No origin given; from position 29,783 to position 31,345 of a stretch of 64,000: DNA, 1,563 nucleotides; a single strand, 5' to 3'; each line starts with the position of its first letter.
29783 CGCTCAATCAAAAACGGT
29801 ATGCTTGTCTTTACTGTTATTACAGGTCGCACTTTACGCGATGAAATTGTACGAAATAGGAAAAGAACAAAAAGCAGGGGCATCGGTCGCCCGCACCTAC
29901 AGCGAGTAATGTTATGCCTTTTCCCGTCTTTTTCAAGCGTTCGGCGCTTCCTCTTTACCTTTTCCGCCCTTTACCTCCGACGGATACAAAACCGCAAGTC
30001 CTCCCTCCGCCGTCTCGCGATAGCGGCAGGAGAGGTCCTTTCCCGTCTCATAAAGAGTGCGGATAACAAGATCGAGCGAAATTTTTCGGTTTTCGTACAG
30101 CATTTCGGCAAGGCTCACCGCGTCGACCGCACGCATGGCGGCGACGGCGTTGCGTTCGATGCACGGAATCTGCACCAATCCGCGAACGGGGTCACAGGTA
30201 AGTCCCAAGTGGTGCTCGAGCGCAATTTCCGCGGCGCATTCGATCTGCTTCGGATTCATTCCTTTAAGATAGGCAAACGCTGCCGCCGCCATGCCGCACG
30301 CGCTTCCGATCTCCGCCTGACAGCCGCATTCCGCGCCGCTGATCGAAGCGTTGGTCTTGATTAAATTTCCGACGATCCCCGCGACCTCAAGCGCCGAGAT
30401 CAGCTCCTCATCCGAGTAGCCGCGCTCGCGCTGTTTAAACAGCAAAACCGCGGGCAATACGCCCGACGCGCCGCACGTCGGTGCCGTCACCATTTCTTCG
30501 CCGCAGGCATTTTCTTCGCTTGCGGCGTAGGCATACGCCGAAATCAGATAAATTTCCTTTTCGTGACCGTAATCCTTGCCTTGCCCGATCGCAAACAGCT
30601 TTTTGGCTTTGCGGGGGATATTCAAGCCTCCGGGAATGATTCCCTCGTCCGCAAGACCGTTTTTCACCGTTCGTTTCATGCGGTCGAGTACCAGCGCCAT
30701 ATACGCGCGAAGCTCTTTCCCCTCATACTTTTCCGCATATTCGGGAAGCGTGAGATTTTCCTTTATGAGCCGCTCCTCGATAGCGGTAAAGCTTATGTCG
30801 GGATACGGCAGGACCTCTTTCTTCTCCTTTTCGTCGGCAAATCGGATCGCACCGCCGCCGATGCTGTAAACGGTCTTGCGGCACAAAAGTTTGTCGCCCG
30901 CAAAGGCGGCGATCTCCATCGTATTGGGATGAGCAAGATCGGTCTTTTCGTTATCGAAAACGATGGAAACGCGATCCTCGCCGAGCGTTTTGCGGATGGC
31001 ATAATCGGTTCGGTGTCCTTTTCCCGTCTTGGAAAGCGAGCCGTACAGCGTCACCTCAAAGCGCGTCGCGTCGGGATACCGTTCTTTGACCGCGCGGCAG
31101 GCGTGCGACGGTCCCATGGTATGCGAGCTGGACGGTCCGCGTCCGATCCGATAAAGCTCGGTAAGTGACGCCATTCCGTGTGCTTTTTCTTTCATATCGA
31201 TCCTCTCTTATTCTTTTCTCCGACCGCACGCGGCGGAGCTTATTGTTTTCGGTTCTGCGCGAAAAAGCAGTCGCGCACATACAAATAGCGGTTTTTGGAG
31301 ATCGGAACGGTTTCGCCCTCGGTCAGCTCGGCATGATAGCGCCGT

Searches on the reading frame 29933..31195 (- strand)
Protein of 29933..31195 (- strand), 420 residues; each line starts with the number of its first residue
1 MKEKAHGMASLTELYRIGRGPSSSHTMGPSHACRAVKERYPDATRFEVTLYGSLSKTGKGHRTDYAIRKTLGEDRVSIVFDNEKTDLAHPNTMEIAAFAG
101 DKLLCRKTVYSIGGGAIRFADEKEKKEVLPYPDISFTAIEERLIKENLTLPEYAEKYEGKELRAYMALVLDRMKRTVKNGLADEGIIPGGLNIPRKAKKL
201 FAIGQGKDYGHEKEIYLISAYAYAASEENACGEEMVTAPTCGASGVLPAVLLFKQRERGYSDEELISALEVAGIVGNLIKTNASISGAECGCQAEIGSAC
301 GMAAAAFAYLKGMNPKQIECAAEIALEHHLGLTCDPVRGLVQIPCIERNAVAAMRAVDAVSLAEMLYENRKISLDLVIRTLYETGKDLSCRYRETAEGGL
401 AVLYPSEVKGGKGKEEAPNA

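Call 9: find_encoding_contigs(protein=window:29933-31195:-, flank=6000, max_places=10)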
Protein window:29933-31195:- (420 aa): 3 contigs read that carry it; 1 place shown.
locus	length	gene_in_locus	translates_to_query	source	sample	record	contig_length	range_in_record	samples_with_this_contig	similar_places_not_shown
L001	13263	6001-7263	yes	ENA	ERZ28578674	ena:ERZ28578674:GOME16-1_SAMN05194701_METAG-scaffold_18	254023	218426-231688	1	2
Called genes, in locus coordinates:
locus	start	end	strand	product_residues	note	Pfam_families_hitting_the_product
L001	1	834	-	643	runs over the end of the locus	PF00890:FAD_binding_2, PF01266:DAO (faint), PF07992:Pyr_redox_2 (faint)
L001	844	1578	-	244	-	PF00106:adh_short, PF13561:adh_short_C2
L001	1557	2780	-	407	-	PF00724:Oxidored_FMN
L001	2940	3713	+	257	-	PF02311:AraC_binding, PF00165:HTH_AraC (faint), PF12833:HTH_18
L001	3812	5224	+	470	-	PF12822:ECF_trnsprt (weak), PF00990:GGDEF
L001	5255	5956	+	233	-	PF04397:LytTR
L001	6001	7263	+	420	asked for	PF03315:SDH_beta, PF03313:SDH_alpha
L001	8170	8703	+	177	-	PF07155:ECF-ribofla_trS, PF12822:ECF_trnsprt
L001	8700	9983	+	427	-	PF08245:Mur_ligase_M, PF02875:Mur_ligase_C, PF27239:FOL3_C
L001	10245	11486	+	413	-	-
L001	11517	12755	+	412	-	PF22842:Pel9A-like_beta_helix (faint)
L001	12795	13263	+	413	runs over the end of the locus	PF22842:Pel9A-like_beta_helix (faint), PF13229:Beta_helix (faint)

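Call 12: find_related_loci(query=window:29933-31195:-, collection=genome_contigs, flank=4000)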
Query window:29933-31195:- (420 aa) in genome_contigs; peptide patterns used: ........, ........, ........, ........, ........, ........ (x = any residue, [..] = any of these).
66 stretches matched a pattern; 2 encode a relative of the query (tblastn E <= 1e-3); 2 distinct loci.
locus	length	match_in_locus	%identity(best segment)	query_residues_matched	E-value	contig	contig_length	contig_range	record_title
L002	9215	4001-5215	67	3-407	6e-180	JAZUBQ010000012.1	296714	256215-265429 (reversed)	MAG: Clostridia bacterium isolate T1900045317_YK20190006.MAGScoT_cleanbin_000007 SGB_6310_k141_1795099, whole genome sho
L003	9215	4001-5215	67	3-407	5e-178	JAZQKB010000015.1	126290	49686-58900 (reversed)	MAG: Clostridia bacterium isolate T1900044616_TS20190082.MAGScoT_cleanbin_000006 SGB_850_k141_448081, whole genome shotg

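Call 18: find_homologous_proteins(query=window:29933-31195:-, max_evalue=1e-100)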
Query window:29933-31195:- (420 aa): 7881 proteins with E <= 1e-100 among 8000 candidates; the best 120 are listed.
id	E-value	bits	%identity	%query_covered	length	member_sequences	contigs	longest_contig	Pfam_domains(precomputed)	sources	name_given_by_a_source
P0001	1.0e-273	925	99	100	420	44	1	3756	PF03315.22,PF03313.22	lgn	-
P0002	8.3e-222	755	85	96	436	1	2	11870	PF03315.22,PF03313.22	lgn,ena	-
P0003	1.4e-185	635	72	97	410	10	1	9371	PF03315.22,PF03313.22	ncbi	-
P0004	1.6e-183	628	70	95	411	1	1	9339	PF03315.22,PF03313.22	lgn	-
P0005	2.6e-183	628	72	96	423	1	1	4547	PF03315.22,PF03313.22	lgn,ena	-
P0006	5.1e-183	627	72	96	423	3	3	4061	PF03315.22,PF03313.22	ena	-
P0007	2.5e-182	625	71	95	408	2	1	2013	PF03315.22,PF03313.22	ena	-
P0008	3.1e-182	624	72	96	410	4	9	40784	PF03315.22,PF03313.22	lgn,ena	-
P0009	4.0e-182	624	70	96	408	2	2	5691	PF03315.22,PF03313.22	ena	-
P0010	1.2e-180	619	68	96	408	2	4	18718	PF03315.22,PF03313.22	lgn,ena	-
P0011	1.3e-180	619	72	95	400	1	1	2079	PF03315.22,PF03313.22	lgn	-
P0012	1.9e-180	618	71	96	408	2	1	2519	PF03315.22,PF03313.22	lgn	-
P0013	2.2e-180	618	69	96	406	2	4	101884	PF03315.22,PF03313.22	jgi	-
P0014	4.8e-180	617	72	95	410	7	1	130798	PF03315.22,PF03313.22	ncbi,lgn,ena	-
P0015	5.2e-180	617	69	96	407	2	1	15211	PF03315.22,PF03313.22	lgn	-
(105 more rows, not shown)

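Call 19: find_encoding_contigs(protein=P0002, flank=6000, max_places=6)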
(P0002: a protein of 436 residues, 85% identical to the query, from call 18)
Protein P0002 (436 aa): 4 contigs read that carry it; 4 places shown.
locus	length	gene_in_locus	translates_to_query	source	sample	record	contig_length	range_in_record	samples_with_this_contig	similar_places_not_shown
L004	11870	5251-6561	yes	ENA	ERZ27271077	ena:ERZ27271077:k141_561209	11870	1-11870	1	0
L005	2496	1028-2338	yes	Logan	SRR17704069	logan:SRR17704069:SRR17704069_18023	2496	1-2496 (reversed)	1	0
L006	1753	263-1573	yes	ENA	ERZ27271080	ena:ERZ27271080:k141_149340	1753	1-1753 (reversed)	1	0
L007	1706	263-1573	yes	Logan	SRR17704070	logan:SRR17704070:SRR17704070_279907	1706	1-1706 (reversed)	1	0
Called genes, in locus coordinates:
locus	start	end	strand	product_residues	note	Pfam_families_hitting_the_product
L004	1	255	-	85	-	?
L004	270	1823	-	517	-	PF03062:MBOAT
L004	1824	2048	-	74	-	PF00550:PP-binding (weak)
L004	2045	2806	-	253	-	PF00583:Acetyltransf_1, PF13673:Acetyltransf_10, PF13508:Acetyltransf_7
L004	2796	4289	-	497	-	PF00501:AMP-binding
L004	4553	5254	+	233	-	PF00072:Response_reg, PF04397:LytTR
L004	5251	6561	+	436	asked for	PF03315:SDH_beta, PF03313:SDH_alpha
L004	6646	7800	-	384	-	PF00144:Beta-lactamase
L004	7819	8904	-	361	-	PF00144:Beta-lactamase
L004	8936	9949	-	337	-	PF01408:GFO_IDH_MocA, PF22725:GFO_IDH_MocA_C3 (faint)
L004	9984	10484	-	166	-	-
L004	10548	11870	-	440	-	?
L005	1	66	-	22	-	?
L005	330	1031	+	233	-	PF00072:Response_reg, PF04397:LytTR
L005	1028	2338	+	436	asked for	PF03315:SDH_beta, PF03313:SDH_alpha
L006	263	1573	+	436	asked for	PF03315:SDH_beta, PF03313:SDH_alpha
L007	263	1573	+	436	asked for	PF03315:SDH_beta, PF03313:SDH_alpha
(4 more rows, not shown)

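Call 20: find_encoding_contigs(protein=P0001, flank=4000, max_places=6)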
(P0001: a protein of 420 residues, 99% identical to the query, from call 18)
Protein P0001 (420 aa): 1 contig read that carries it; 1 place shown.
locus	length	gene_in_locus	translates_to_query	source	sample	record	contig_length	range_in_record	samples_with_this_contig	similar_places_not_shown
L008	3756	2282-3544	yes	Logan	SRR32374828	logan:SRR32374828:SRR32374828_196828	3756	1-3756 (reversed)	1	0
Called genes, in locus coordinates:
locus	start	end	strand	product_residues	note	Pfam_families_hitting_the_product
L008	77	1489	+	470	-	PF12822:ECF_trnsprt (weak), PF00990:GGDEF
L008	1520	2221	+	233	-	PF04397:LytTR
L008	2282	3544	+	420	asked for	PF03315:SDH_beta, PF03313:SDH_alpha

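Call 21: list_cluster_members(proteins=[P0001])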
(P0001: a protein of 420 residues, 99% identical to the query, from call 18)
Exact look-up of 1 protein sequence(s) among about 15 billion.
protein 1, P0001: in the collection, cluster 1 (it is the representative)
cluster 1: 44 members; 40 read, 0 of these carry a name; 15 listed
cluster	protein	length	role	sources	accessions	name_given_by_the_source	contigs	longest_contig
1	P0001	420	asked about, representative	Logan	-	-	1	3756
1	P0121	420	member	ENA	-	-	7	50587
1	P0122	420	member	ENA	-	-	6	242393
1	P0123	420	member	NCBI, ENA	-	-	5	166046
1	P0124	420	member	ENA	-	-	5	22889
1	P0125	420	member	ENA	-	-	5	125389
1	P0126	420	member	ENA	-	-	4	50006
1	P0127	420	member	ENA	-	-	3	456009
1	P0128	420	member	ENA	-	-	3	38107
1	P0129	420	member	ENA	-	-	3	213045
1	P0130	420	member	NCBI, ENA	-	-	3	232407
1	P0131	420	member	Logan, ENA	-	-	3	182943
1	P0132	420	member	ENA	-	-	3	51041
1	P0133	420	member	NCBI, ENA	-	-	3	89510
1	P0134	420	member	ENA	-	-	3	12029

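Call 23: find_encoding_contigs(protein=P0121, flank=2500, max_places=10)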
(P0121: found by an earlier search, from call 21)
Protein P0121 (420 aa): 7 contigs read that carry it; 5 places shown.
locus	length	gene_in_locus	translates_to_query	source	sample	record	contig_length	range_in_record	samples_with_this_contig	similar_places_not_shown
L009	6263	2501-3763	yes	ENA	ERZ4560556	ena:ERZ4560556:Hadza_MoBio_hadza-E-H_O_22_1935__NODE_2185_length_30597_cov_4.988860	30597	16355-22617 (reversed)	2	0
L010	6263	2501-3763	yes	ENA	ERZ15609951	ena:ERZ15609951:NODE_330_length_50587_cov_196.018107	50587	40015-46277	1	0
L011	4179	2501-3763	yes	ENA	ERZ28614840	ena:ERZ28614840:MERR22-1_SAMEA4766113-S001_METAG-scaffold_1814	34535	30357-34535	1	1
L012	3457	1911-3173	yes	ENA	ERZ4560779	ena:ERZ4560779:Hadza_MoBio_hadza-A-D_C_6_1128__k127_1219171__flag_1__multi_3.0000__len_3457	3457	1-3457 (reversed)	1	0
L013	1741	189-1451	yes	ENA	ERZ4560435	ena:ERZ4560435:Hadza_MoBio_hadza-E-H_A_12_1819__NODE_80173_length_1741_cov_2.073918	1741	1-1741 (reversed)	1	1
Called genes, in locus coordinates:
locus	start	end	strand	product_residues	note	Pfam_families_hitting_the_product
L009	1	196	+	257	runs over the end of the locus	PF02311:AraC_binding (weak), PF00165:HTH_AraC (faint), PF12833:HTH_18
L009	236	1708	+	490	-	PF12822:ECF_trnsprt, PF00990:GGDEF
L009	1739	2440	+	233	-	PF04397:LytTR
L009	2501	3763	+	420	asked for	PF03315:SDH_beta, PF03313:SDH_alpha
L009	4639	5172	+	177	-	PF07155:ECF-ribofla_trS, PF12822:ECF_trnsprt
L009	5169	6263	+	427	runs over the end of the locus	PF08245:Mur_ligase_M, PF02875:Mur_ligase_C, PF27239:FOL3_C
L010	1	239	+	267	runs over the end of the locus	PF02311:AraC_binding, PF12833:HTH_18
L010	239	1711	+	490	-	PF12822:ECF_trnsprt (weak), PF00990:GGDEF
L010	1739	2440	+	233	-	PF04397:LytTR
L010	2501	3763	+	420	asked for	PF03315:SDH_beta, PF03313:SDH_alpha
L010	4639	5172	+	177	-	PF07155:ECF-ribofla_trS, PF12822:ECF_trnsprt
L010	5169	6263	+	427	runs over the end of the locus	PF08245:Mur_ligase_M, PF02875:Mur_ligase_C, PF27239:FOL3_C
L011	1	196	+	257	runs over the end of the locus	PF02311:AraC_binding (weak), PF00165:HTH_AraC (faint), PF12833:HTH_18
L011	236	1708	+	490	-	PF12822:ECF_trnsprt, PF00990:GGDEF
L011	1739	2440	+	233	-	PF04397:LytTR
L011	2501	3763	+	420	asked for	PF03315:SDH_beta, PF03313:SDH_alpha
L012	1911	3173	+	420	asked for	PF03315:SDH_beta, PF03313:SDH_alpha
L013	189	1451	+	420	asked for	PF03315:SDH_beta, PF03313:SDH_alpha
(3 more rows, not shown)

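Call 24: find_encoding_contigs(protein=P0133, flank=2500, max_places=10)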
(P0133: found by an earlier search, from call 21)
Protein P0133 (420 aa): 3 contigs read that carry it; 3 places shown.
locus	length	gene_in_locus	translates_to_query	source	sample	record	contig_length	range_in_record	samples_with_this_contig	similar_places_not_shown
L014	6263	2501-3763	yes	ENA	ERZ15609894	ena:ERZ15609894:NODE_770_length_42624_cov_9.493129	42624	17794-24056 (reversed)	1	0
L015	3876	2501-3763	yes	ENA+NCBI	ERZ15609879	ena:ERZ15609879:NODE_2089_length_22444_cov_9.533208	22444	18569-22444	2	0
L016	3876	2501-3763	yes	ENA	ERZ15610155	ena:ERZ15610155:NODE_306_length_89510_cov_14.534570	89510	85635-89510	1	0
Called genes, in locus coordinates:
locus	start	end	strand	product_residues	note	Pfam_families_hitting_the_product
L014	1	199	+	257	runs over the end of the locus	PF02311:AraC_binding, PF00165:HTH_AraC (faint), PF12833:HTH_18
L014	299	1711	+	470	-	PF12822:ECF_trnsprt (weak), PF00990:GGDEF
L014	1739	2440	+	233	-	PF04397:LytTR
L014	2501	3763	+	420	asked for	PF03315:SDH_beta, PF03313:SDH_alpha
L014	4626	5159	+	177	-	PF07155:ECF-ribofla_trS, PF12822:ECF_trnsprt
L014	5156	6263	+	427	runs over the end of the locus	PF08245:Mur_ligase_M, PF02875:Mur_ligase_C, PF27239:FOL3_C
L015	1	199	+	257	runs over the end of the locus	PF02311:AraC_binding, PF00165:HTH_AraC (faint), PF12833:HTH_18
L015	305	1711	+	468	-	PF12822:ECF_trnsprt (weak), PF00990:GGDEF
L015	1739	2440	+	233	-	PF04397:LytTR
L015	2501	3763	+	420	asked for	PF03315:SDH_beta, PF03313:SDH_alpha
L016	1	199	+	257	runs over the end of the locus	PF02311:AraC_binding, PF00165:HTH_AraC (faint), PF12833:HTH_18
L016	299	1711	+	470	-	PF12822:ECF_trnsprt (weak), PF00990:GGDEF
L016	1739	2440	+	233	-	PF04397:LytTR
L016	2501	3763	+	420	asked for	PF03315:SDH_beta, PF03313:SDH_alpha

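Call 25: find_encoding_contigs(protein=P0128, flank=2500, max_places=10)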
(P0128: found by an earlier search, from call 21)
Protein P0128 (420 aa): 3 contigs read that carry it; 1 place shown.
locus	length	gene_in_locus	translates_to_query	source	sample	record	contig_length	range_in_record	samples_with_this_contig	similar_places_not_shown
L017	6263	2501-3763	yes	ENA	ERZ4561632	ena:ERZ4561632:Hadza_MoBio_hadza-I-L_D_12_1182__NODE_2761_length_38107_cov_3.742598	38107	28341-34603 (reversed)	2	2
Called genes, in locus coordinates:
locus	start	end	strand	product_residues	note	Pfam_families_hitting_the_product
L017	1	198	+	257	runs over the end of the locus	PF02311:AraC_binding, PF00165:HTH_AraC (faint), PF12833:HTH_18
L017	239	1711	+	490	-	PF12822:ECF_trnsprt, PF00990:GGDEF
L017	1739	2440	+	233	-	PF04397:LytTR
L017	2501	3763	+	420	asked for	PF03315:SDH_beta, PF03313:SDH_alpha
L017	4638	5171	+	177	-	PF07155:ECF-ribofla_trS, PF12822:ECF_trnsprt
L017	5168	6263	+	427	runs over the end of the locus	PF08245:Mur_ligase_M, PF02875:Mur_ligase_C, PF27239:FOL3_C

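Call 29: find_encoding_contigs(protein=P0122, flank=2500, max_places=10)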
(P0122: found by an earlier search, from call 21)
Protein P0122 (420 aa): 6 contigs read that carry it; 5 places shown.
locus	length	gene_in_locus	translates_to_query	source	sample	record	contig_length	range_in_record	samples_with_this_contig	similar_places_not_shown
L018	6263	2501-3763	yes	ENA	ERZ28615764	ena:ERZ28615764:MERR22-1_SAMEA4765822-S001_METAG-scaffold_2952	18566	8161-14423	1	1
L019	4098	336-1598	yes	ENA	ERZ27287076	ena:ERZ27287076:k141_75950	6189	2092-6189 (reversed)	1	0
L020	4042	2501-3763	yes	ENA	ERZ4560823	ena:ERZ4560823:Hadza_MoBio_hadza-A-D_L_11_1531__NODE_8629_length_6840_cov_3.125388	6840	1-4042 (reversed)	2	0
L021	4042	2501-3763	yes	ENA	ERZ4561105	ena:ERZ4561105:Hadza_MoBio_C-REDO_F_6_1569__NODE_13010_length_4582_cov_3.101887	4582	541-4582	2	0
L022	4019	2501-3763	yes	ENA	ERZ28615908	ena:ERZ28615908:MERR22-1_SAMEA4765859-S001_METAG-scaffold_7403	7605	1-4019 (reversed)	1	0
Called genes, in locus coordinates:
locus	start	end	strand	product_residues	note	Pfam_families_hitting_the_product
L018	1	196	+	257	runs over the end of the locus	PF02311:AraC_binding, PF00165:HTH_AraC (faint), PF12833:HTH_18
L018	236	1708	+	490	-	PF12822:ECF_trnsprt (weak), PF00990:GGDEF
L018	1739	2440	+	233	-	PF04397:LytTR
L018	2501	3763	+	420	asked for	PF03315:SDH_beta, PF03313:SDH_alpha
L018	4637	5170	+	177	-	PF07155:ECF-ribofla_trS, PF12822:ECF_trnsprt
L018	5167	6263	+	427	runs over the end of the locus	PF08245:Mur_ligase_M, PF02875:Mur_ligase_C, PF27239:FOL3_C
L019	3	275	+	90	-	?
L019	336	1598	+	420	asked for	PF03315:SDH_beta, PF03313:SDH_alpha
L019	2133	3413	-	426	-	PF00999:Na_H_Exchanger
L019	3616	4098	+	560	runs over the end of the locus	PF05048:NosD (faint), PF23764:Beta-barrel_GLAA-B_II (weak), PF13229:Beta_helix (weak)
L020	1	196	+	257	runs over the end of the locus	PF02311:AraC_binding, PF00165:HTH_AraC (faint), PF12833:HTH_18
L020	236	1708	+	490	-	PF12822:ECF_trnsprt (weak), PF00990:GGDEF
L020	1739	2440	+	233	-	PF04397:LytTR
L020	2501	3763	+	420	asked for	PF03315:SDH_beta, PF03313:SDH_alpha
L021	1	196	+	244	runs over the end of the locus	?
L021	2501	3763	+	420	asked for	PF03315:SDH_beta, PF03313:SDH_alpha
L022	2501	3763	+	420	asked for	PF03315:SDH_beta, PF03313:SDH_alpha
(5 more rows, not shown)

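Call 30: find_encoding_contigs(protein=P0123, flank=2500, max_places=10)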
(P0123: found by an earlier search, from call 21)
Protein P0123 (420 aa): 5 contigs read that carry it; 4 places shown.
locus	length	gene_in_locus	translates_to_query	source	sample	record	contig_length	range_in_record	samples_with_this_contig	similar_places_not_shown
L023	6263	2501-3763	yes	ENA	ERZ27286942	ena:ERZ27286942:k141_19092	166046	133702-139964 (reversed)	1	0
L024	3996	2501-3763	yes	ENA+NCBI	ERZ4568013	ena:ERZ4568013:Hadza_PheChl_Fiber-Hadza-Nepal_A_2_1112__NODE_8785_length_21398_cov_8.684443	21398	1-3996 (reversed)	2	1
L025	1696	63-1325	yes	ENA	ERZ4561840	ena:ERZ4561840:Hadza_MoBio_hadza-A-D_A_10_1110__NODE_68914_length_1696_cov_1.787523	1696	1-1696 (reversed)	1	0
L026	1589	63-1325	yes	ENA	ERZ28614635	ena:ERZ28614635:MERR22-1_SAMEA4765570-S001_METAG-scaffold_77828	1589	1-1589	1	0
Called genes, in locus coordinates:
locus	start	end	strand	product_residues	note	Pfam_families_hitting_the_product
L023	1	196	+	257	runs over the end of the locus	PF02311:AraC_binding, PF00165:HTH_AraC (faint), PF12833:HTH_18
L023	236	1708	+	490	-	PF12822:ECF_trnsprt, PF00990:GGDEF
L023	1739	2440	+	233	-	PF04397:LytTR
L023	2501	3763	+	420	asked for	PF03315:SDH_beta, PF03313:SDH_alpha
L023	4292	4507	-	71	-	-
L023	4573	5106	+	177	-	PF07155:ECF-ribofla_trS, PF12822:ECF_trnsprt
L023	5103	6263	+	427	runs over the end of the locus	PF08245:Mur_ligase_M, PF02875:Mur_ligase_C, PF27239:FOL3_C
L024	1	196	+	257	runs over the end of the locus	PF02311:AraC_binding, PF00165:HTH_AraC (faint), PF12833:HTH_18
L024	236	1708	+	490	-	PF12822:ECF_trnsprt, PF00990:GGDEF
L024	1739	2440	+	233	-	PF04397:LytTR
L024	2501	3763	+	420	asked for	PF03315:SDH_beta, PF03313:SDH_alpha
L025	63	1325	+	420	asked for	PF03315:SDH_beta, PF03313:SDH_alpha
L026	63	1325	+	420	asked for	PF03315:SDH_beta, PF03313:SDH_alpha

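Call 31: find_encoding_contigs(protein=P0125, flank=2500, max_places=10)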
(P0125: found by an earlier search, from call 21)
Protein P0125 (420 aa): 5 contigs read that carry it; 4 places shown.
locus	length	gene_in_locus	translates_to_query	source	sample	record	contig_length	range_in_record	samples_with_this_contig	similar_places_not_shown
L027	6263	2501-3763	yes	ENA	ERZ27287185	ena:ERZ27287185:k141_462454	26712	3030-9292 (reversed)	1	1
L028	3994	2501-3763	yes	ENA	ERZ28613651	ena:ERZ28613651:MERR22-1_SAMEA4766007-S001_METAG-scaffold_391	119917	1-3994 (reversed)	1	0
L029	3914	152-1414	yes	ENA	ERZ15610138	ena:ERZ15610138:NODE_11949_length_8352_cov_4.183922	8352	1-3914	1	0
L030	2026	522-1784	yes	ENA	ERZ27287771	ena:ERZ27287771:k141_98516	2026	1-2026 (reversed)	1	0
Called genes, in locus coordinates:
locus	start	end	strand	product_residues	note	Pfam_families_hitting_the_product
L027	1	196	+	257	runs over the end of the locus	PF02311:AraC_binding, PF00165:HTH_AraC (faint), PF12833:HTH_18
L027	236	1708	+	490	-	PF12822:ECF_trnsprt (weak), PF00990:GGDEF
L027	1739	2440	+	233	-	PF04397:LytTR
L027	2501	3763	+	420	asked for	PF03315:SDH_beta, PF03313:SDH_alpha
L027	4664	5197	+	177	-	PF07155:ECF-ribofla_trS, PF12822:ECF_trnsprt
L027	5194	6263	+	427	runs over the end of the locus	PF08245:Mur_ligase_M, PF02875:Mur_ligase_C, PF27239:FOL3_C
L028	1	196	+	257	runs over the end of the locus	PF02311:AraC_binding, PF00165:HTH_AraC (faint), PF12833:HTH_18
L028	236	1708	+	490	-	PF12822:ECF_trnsprt (weak), PF00990:GGDEF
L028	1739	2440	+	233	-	PF04397:LytTR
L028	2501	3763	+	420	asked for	PF03315:SDH_beta, PF03313:SDH_alpha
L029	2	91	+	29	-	?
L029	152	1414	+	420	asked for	PF03315:SDH_beta, PF03313:SDH_alpha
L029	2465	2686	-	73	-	PF04070:DUF378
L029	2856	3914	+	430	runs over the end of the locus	PF02390:Methyltransf_4, PF13649:Methyltransf_25 (weak), PF13847:Methyltransf_31 (weak), PF24675:NpmA (weak), PF00702:Hydrolase, PF12710:HAD (weak), PF13419:HAD_2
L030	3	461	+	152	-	?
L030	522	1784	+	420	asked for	PF03315:SDH_beta, PF03313:SDH_alpha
